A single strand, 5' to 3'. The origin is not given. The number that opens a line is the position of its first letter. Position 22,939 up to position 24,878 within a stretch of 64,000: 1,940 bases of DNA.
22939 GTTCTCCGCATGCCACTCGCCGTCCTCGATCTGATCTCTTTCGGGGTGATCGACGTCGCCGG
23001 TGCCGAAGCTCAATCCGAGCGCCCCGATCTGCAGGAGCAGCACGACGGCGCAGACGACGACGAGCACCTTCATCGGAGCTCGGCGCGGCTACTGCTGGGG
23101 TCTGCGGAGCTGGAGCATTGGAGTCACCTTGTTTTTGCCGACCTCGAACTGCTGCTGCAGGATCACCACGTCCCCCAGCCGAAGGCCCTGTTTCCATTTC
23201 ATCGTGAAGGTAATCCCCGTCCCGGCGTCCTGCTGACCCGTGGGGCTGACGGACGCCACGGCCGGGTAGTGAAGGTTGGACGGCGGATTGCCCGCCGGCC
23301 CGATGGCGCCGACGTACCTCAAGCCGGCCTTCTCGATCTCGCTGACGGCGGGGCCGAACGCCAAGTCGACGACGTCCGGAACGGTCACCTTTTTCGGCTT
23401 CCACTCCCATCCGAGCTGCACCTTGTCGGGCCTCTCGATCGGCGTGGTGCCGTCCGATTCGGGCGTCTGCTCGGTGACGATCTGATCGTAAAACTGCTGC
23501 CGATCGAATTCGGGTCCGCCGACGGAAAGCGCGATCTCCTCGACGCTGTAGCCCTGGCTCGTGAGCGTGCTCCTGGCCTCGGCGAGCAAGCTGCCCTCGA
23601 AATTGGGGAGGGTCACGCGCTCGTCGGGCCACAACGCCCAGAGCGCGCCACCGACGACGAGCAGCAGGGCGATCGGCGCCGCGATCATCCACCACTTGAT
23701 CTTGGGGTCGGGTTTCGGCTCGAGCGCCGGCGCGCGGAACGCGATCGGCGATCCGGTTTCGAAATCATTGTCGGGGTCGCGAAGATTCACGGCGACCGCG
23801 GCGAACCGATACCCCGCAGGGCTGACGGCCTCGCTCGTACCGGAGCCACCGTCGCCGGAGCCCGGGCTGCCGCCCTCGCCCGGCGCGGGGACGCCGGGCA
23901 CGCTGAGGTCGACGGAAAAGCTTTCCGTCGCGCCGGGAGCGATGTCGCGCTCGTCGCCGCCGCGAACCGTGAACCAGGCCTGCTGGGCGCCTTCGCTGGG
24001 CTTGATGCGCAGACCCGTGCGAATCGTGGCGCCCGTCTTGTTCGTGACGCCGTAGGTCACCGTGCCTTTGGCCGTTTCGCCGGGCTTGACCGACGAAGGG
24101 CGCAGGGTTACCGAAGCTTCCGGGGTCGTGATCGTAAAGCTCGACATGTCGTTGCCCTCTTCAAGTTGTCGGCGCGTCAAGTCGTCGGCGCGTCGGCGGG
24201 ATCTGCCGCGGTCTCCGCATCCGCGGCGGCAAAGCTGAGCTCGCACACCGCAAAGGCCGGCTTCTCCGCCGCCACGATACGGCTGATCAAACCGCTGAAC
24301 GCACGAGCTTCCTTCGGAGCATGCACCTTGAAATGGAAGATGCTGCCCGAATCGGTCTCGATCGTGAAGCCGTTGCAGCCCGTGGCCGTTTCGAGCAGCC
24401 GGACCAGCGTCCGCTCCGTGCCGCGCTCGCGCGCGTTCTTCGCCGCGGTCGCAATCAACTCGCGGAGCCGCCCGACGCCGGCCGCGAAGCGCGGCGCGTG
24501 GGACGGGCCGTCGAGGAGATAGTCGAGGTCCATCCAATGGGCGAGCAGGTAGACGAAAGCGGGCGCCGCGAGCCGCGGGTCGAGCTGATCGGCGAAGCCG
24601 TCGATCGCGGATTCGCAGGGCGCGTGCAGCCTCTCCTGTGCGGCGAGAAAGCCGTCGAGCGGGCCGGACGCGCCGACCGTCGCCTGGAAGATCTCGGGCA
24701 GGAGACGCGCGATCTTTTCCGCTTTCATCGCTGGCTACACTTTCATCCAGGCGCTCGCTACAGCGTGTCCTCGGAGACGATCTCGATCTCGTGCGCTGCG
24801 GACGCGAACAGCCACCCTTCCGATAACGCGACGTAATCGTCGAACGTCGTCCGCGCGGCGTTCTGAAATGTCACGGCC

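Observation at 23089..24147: Membrane-spanning PASTA-domain protein in the tail-fibre position: candidate envelope anchor for the CIS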

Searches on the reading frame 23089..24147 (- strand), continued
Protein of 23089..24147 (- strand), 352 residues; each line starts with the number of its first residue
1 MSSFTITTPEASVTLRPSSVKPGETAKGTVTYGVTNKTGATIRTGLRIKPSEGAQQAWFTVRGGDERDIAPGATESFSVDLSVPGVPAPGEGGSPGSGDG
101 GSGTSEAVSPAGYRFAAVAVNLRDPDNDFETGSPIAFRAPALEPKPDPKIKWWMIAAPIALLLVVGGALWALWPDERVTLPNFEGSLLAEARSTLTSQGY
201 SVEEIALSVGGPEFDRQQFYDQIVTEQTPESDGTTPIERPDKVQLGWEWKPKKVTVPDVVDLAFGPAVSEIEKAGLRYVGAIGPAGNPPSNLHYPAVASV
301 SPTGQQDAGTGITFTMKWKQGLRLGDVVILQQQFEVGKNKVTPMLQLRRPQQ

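Call 81: fold_search(model_id=the predicted structure, library=viral)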
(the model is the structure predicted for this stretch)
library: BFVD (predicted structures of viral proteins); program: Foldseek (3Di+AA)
matches with E <= 10: 1014; with E <= 0.001: 15
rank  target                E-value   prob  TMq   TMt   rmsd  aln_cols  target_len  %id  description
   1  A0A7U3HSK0            1.2e-04  1.00  0.21  0.40  14.2       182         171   10  (no name in the UniProt tables at hand)
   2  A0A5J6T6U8            1.5e-04  1.00  0.18  0.33  13.7       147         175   12  (no name in the UniProt tables at hand)
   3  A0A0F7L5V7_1          2.0e-04  1.00  0.20  0.08   9.7       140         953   16  Uncharacterized protein [uncultured marine virus]
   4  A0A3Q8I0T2            3.1e-04  1.00  0.21  0.27   6.3       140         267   13  (no name in the UniProt tables at hand)
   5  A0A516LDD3            3.3e-04  1.00  0.19  0.38   7.4       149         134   11  (no name in the UniProt tables at hand)
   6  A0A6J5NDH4            3.9e-04  1.00  0.20  0.11   8.2       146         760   20  PASTA_pknB domain containing protein [uncultured Caudovirales phage]
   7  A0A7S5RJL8            3.9e-04  1.00  0.21  0.33   8.5       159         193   13  (no name in the UniProt tables at hand)
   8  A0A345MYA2            4.1e-04  1.00  0.21  0.17  15.0       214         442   14  (no name in the UniProt tables at hand)
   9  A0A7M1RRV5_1          4.4e-04  0.99  0.18  0.06  15.9       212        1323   13  Internalin-like protein [uncultured phage cr52_1]
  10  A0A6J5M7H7            4.9e-04  1.00  0.22  0.21   4.7       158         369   11  Uncharacterized protein [uncultured Caudovirales phage]
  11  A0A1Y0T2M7            5.7e-04  0.90  0.22  0.09  19.1       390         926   11  Glycoside hydrolase family 5 domain-containing protein [Pseudomonas phage Skulduggery]
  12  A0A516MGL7            6.1e-04  0.90  0.23  0.11  23.2       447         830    9  (no name in the UniProt tables at hand)
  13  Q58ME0                8.0e-04  1.00  0.26  0.42  13.3       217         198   10  Virion structural protein [Prochlorococcus phage P-SSM2]
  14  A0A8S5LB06            8.9e-04  1.00  0.20  0.09   6.1       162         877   13  Uncharacterized protein [Podoviridae sp. ctBev14]
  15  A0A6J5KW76            9.9e-04  1.00  0.23  0.11   5.6       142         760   15  Glycoside hydrolase, family 5 [uncultured Caudovirales phage]
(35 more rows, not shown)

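Call 91: search_protein_families(library=phrogs, proteins=[window:23089-24147:-], max_evalue=0.01)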
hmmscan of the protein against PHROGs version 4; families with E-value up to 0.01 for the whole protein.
window:23089-24147:- (352 aa): 0 families

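Call 95: search_protein_families(library=padloc, proteins=[window:23089-24147:-], max_evalue=0.001)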
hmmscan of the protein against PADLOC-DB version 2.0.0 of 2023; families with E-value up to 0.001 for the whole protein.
window:23089-24147:- (352 aa): 1 family
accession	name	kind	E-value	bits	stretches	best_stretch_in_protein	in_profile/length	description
PDLC04052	PD-T4-6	-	1.1e-05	22.9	1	149-277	324-449/496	-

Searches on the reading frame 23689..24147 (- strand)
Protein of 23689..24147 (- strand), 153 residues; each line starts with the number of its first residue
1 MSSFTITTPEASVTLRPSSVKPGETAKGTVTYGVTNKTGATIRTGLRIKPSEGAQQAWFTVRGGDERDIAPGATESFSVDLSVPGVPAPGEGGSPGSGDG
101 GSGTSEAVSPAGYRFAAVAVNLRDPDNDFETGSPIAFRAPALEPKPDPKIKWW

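Call 37: find_related_loci(query=A2, collection=genome_contigs, flank=10000)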
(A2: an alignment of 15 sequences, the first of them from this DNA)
Query A2 (153 aa) in genome_contigs; peptide patterns used: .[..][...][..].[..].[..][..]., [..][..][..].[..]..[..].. (x = any residue, [..] = any of these).
99 stretches matched a pattern; 2 encode a relative of the query (tblastn E <= 1e-3); 2 distinct loci.
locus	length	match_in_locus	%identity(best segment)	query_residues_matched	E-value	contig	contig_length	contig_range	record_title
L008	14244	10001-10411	59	1-153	9e-48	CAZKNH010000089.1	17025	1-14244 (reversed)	MAG TPA_asm: uncultured Gammaproteobacteria bacterium isolate SRP268622_co1_209 genome assembly, contig: NODE_7426_lengt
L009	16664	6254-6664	58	1-153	6e-47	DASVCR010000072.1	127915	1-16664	MAG TPA_asm: Gammaproteobacteria bacterium isolate SMAG_U2011 k141_156099, whole genome shotgun sequence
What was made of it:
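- Tried and rejected: GTDB genome scan with the N-domain: only 2 loci, both uncultured Gammaproteobacteria (call 37), probably because the peptide patterns were narrow.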

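Call 41: search_protein_representatives(alignment_id=A2)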
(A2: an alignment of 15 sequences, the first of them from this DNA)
Query: 15 sequences, 130 profile positions. Proteins with E-value up to 0.001 (for the whole library): 1345; up to 1e-10: 306; up to 1e-30: 13. The best 150 are listed.
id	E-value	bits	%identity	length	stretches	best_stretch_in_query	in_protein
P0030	2.7e-61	221.4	-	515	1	1-124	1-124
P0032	3.0e-58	211.6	-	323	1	1-129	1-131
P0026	2.6e-57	208.5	-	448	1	1-130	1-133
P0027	2.9e-57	208.4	-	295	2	1-129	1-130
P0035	4.3e-56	204.6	-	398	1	1-130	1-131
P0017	1.4e-55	202.9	-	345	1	1-130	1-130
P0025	4.4e-55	201.3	-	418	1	1-130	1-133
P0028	1.7e-54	199.4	-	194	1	1-130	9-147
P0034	3.2e-53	195.3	-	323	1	1-130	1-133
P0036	3.0e-52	192.1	-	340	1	1-123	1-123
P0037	7.1e-39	148.9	-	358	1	1-125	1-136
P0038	2.5e-35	137.4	-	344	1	1-129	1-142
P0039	2.4e-31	124.5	-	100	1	1-86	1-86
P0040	4.6e-21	91.3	-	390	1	1-130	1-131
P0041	3.9e-18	81.8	-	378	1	1-117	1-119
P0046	2.5e-17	79.2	-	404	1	13-130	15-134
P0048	4.7e-17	78.3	-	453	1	21-130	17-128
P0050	7.9e-17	77.6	-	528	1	13-129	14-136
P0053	1.3e-16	76.9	-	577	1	1-129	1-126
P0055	2.3e-16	76.1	-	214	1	1-129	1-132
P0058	3.2e-16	75.6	-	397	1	4-130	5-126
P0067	1.8e-15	73.2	-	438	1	14-130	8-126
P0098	5.4e-14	68.4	-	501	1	25-129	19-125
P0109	1.4e-13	67.1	-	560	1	14-130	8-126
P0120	2.4e-13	66.3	-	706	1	2-129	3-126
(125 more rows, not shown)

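Call 43: search_protein_families(library=pfam, proteins=[P0040, P0046, P0048, P0050, P0053, P0058, P0067, P0098, P0109, P0120], max_evalue=0.01)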
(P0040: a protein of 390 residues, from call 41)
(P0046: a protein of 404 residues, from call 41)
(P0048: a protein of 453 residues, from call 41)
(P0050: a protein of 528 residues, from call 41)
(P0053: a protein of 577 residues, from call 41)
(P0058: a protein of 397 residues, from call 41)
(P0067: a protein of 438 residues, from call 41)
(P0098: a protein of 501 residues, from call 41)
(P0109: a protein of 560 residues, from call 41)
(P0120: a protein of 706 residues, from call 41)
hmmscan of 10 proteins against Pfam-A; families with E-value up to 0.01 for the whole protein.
P0040 (390 aa): 3 families
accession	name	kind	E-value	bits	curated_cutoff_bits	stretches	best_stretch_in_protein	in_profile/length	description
PF03793.24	PASTA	-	6.3e-31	106.6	23.2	3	159-223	1-64/64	PASTA domain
PF11614.14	FixG_C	-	0.0019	18.8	25.6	0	31-119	36-119/119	IG-like fold at C-terminal of FixG, putative oxidoreductase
PF00868.26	Transglut_N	-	0.0049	17.7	27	0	70-98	85-113/114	Transglutaminase family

P0046 (404 aa): 1 family
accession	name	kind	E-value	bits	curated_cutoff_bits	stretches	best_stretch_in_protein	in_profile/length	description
PF13385.13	Laminin_G_3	-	8.6e-21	75.1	27.6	1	232-394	1-150/151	Concanavalin A-like lectin/glucanases superfamily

P0048 (453 aa): 2 families
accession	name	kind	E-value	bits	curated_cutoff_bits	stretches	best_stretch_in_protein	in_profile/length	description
PF03793.24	PASTA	-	4e-38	129.6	23.2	4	221-279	4-63/64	PASTA domain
PF10633.15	NPCBM_assoc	-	0.00024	21.7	24.4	1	52-94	32-75/78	NPCBM-associated, NEW3 domain of alpha-galactosidase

P0050 (528 aa): 2 families
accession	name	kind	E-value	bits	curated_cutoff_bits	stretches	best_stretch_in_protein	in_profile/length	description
PF03793.24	PASTA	-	1.3e-08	35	23.2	1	161-221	1-62/64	PASTA domain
PF10633.15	NPCBM_assoc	-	0.0031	18.1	24.4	1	68-99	44-75/78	NPCBM-associated, NEW3 domain of alpha-galactosidase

P0053 (577 aa): 1 family
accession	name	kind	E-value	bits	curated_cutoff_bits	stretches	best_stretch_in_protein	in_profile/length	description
PF13385.13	Laminin_G_3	-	2.1e-52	177.7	27.6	2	172-323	1-151/151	Concanavalin A-like lectin/glucanases superfamily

P0058 (397 aa): 2 families
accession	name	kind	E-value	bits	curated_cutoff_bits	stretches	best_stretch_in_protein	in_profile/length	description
PF13385.13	Laminin_G_3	-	3.6e-21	76.3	27.6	1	220-384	2-151/151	Concanavalin A-like lectin/glucanases superfamily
PF02973.23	Sialidase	-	9.7e-05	22.4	26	1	305-388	100-186/189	Sialidase, N-terminal domain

P0067 (438 aa): 1 family
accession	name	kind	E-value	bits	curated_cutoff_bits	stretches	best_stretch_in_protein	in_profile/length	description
PF03793.24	PASTA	-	8.2e-38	128.6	23.2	4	155-216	1-62/64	PASTA domain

P0098 (501 aa): 6 families
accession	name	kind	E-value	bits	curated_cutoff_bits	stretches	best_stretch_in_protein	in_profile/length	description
PF00009.33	GTP_EFTU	-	4.3e-26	92.1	26.5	1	282-493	4-186/188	Elongation factor Tu GTP binding domain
PF03793.24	PASTA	-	1.3e-23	83.1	23.2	2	149-209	1-63/64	PASTA domain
PF01926.29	MMR_HSR1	-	0.00052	20.6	21.9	1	284-393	2-111/113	50S ribosome-binding GTPase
PF03193.22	RsgA_GTPase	-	0.0031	17.8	30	0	356-431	21-94/174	RsgA GTPase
PF11614.14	FixG_C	-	0.0061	17.1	25.6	0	25-93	36-102/119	IG-like fold at C-terminal of FixG, putative oxidoreductase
PF09439.16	SRPRB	-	0.01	15.7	25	0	281-365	3-80/178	Signal recognition particle receptor beta subunit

P0109 (560 aa): 10 families
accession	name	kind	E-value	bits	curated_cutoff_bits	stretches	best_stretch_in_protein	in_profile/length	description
PF07676.18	PD40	-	2.2e-46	155.3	20.9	4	454-487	2-36/38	WD40-like Beta Propeller Repeat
PF00930.27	DPPIV_N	-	4.9e-13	49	22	0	415-460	42-82/354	Dipeptidyl peptidase IV (DPP IV) N-terminal region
PF03793.24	PASTA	-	9.8e-12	45.1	23.2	1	150-209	2-61/64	PASTA domain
PF25174.1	Beta-prop_THOC3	-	2.4e-09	37.1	305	1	418-523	91-190/272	THOC3 beta-propeller domain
PF24797.1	Beta-prop_WDR35_TULP_N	-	1e-05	25.3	80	0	333-388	122-175/332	WDR35/TULP4 N-terminal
PF14583.12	Pectate_lyase22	-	0.00013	21.3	30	0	442-494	217-271/386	Oligogalacturonate lyase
PF24817.1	WD40_WDHD1_1st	-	0.0006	19.5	109.9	0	420-523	183-284/291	WDHD1 first WD40 domain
PF12894.13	ANAPC4_WD40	-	0.0012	19.5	22.9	0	467-526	2-60/91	Anaphase-promoting complex subunit 4 WD40 domain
PF25460.1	Beta-prop_Aladin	-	0.002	17.8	171.1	0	422-540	117-230/340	Aladin seven-bladed propeller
PF00400.38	WD40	-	0.0086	17.1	27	0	467-483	18-33/39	WD domain, G-beta repeat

P0120 (706 aa): 1 family
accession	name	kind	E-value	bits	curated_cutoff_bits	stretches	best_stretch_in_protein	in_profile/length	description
PF20381.4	Rv1476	-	0.0047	17.1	26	1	77-147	75-146/156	Membrane protein Rv1476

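Call 50: find_encoding_contigs(protein=P0055, flank=10000, max_places=1)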
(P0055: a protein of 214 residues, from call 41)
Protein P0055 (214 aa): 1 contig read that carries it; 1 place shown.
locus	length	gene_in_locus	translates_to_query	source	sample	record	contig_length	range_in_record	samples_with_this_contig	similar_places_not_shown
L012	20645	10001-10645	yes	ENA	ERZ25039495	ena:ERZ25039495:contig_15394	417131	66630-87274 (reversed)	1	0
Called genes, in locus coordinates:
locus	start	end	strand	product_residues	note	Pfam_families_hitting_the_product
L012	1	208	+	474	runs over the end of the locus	PF00392:GntR, PF00155:Aminotran_1_2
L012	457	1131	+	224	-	PF13620:CarboxypepD_reg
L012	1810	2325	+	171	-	PF04984:Phage_sheath_1, PF17482:Phage_sheath_1C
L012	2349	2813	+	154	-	PF06841:Phage_T4_gp19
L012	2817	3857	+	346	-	-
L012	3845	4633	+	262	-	PF19266:CIS_tube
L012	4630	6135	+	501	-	PF05954:Phage_GPD, PF04717:Phage_base_V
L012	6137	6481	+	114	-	-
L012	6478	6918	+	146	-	PF04965:GPW_gp25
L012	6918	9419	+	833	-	PF04865:Baseplate_J (faint)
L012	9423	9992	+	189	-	-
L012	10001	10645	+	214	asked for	PF10633:NPCBM_assoc (weak)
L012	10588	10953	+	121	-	PF03793:PASTA (weak)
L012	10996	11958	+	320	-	-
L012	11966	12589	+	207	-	-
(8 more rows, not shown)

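Call 60: search_protein_families(library=pfam, alignment_id=A4, max_evalue=0.001)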
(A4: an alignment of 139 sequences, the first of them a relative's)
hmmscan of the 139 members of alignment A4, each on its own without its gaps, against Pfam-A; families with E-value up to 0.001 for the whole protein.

A. member 1, P0035 (398 aa): 0 families

B. families by the number of members that match (of 139 scanned): 31 families (the first 25 are shown)
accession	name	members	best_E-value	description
PF03793.24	PASTA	62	1.1e-42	PASTA domain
PF10633.15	NPCBM_assoc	31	7.3e-07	NPCBM-associated, NEW3 domain of alpha-galactosidase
PF11614.14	FixG_C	5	0.00018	IG-like fold at C-terminal of FixG, putative oxidoreductase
PF13385.13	Laminin_G_3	4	2.1e-52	Concanavalin A-like lectin/glucanases superfamily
PF04885.19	Stig1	2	4.4e-25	Stigma-specific STIG1-like protein family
PF09458.16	H_lectin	2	1e-19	H-type lectin domain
PF23416.1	DUF7107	2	0.00012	Domain of unknown function (DUF7107)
PF07676.18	PD40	1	2.2e-46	WD40-like Beta Propeller Repeat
PF19193.6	Tectonin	1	3.6e-38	Tectonin domain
PF00009.33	GTP_EFTU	1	4.3e-26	Elongation factor Tu GTP binding domain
PF03724.22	META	1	5.6e-25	META domain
PF00930.27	DPPIV_N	1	4.9e-13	Dipeptidyl peptidase IV (DPP IV) N-terminal region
PF07484.17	Collar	1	3.5e-10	Phage Tail Collar Domain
PF25174.1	Beta-prop_THOC3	1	2.4e-09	THOC3 beta-propeller domain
PF14295.12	PAN_4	1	2e-08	PAN domain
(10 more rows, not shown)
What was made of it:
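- Ectodomains elsewhere in the family are typical extracytoplasmic binding modules: PASTA in 62 of 139, plus LamG_3, H_lectin, B_lectin, Tectonin, CBM_4_9, PAN, PD40 and phage Collar (call 60). A phage tail Collar domain occurs in one relative (call 60).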

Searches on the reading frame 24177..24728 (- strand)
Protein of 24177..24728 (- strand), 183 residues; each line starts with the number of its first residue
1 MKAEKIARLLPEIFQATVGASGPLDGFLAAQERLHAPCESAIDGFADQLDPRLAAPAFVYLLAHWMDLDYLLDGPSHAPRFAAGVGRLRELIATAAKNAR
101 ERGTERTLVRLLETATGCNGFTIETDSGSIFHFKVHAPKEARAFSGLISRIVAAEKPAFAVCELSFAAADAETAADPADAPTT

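Call 5: search_protein_families(library=pfam, proteins=[window:24177-24728:-], max_evalue=1)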
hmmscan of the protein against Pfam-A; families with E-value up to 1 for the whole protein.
window:24177-24728:- (183 aa): 1 family
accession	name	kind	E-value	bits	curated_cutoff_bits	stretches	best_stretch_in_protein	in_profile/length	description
PF09684.15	Tail_P2_I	-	0.018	15.4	20.6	1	44-140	21-116/139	Phage tail protein (Tail_P2_I)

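Call 32: search_protein_families(library=ncbifam, proteins=[window:24177-24728:-], max_evalue=0.01)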
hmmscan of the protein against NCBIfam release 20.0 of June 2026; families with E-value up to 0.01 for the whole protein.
window:24177-24728:- (183 aa): 2 families
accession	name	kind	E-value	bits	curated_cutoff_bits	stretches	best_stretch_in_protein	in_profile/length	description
TIGR02242.1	tail_TIGR02242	domain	1.7e-09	37.9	51.85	1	8-119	2-103/131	phage tail protein domain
NF053768.1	CIS12_fam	equivalog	7.2e-06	24.9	860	1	8-113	474-570/715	CIS12 family contractile injection system protein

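Call 74: search_solved_structures(query=window:24177-24728:-, max_evalue=1)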
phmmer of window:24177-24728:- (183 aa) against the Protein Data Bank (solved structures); distinct sequences matched with E-value up to 1: 1.
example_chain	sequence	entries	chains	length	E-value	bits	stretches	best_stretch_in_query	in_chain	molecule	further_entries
7ue2_A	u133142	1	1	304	9.7e-07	32.4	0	90-127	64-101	RPB_PLP3_R6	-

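Call 91: search_protein_families(library=phrogs, proteins=[window:24177-24728:-], max_evalue=0.01)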
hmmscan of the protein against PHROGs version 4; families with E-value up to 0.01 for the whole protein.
window:24177-24728:- (183 aa): 0 families

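Call 95: search_protein_families(library=padloc, proteins=[window:24177-24728:-], max_evalue=0.001)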
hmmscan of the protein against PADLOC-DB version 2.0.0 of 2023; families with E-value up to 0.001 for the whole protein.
window:24177-24728:- (183 aa): 0 families
